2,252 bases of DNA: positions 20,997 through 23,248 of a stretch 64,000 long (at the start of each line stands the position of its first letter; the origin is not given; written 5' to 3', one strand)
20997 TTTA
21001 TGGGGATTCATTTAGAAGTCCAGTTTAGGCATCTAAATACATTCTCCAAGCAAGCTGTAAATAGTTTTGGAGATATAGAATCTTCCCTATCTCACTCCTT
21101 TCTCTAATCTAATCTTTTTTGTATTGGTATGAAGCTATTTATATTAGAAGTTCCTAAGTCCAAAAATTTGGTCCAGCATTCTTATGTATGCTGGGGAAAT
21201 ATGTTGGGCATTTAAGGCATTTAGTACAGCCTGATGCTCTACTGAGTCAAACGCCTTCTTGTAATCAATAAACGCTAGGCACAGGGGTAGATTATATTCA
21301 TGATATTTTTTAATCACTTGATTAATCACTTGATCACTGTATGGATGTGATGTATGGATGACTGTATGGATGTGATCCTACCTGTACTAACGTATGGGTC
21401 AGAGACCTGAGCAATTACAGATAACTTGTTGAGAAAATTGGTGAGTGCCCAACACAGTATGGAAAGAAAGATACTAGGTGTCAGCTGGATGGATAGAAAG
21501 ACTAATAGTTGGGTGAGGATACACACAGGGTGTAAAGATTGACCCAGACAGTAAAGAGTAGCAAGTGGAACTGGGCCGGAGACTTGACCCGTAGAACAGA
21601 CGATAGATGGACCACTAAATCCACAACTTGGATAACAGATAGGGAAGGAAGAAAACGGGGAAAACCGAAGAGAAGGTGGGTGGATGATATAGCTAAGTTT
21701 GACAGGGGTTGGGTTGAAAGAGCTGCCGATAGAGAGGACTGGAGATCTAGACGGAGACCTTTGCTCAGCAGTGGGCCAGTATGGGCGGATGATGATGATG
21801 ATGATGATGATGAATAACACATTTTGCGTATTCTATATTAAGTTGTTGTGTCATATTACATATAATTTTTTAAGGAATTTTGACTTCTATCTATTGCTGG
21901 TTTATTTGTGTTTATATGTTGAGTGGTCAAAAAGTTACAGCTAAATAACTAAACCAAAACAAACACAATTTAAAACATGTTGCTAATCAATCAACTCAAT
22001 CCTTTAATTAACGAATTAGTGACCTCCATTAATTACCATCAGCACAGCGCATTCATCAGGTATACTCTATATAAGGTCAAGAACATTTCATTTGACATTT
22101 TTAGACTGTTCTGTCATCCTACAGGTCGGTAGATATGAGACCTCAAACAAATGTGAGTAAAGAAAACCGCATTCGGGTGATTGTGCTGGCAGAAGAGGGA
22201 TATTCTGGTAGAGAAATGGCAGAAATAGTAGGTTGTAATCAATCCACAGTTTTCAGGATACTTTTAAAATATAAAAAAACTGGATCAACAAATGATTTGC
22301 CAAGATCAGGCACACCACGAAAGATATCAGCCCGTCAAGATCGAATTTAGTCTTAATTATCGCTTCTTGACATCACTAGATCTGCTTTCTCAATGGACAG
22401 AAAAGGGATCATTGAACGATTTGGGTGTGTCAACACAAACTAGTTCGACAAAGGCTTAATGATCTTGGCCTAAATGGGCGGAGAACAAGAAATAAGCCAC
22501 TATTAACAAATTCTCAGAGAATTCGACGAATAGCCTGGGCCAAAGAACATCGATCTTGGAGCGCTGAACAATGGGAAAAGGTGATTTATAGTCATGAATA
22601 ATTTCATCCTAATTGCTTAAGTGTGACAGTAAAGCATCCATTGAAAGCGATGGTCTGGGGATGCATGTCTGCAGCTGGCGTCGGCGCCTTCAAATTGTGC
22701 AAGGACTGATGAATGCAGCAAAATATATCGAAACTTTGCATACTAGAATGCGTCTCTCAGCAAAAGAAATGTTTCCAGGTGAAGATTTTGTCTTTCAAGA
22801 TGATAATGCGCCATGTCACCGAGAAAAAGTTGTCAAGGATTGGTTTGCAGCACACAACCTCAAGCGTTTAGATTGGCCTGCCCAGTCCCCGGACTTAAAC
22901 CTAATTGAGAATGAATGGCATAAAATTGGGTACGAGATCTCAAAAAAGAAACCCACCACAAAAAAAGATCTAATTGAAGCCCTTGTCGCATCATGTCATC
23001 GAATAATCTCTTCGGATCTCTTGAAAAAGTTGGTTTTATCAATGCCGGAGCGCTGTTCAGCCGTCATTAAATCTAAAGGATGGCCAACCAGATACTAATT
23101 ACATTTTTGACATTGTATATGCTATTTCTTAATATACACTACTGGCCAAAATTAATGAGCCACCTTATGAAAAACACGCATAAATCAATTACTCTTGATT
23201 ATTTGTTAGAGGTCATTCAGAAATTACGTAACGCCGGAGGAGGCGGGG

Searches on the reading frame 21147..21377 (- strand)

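Call 49: search_protein_families(library=pfam, proteins=[window:21147-21377:-], max_evalue=1)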
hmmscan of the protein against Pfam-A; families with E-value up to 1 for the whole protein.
window:21147-21377:- (77 aa): 2 families
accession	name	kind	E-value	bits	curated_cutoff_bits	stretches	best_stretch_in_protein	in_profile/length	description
PF00078.32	RVT_1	-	4.1e-05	23.8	29.6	1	13-66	50-100/205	Reverse transcriptase (RNA-dependent DNA polymerase)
PF02571.20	CbiJ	-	0.078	12.9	28.6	1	2-33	63-94/234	Precorrin-6x reductase CbiJ/CobK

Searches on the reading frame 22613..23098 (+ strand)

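Call 14: search_protein_families(library=pfam, proteins=[window:22613-23098:+], max_evalue=0.01)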
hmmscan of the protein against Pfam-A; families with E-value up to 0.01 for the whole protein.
window:22613-23098:+ (161 aa): 1 family
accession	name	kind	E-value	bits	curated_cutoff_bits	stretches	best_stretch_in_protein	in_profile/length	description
PF13358.12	DDE_3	-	2.4e-12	47.4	28.6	1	24-120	50-145/146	DDE superfamily endonuclease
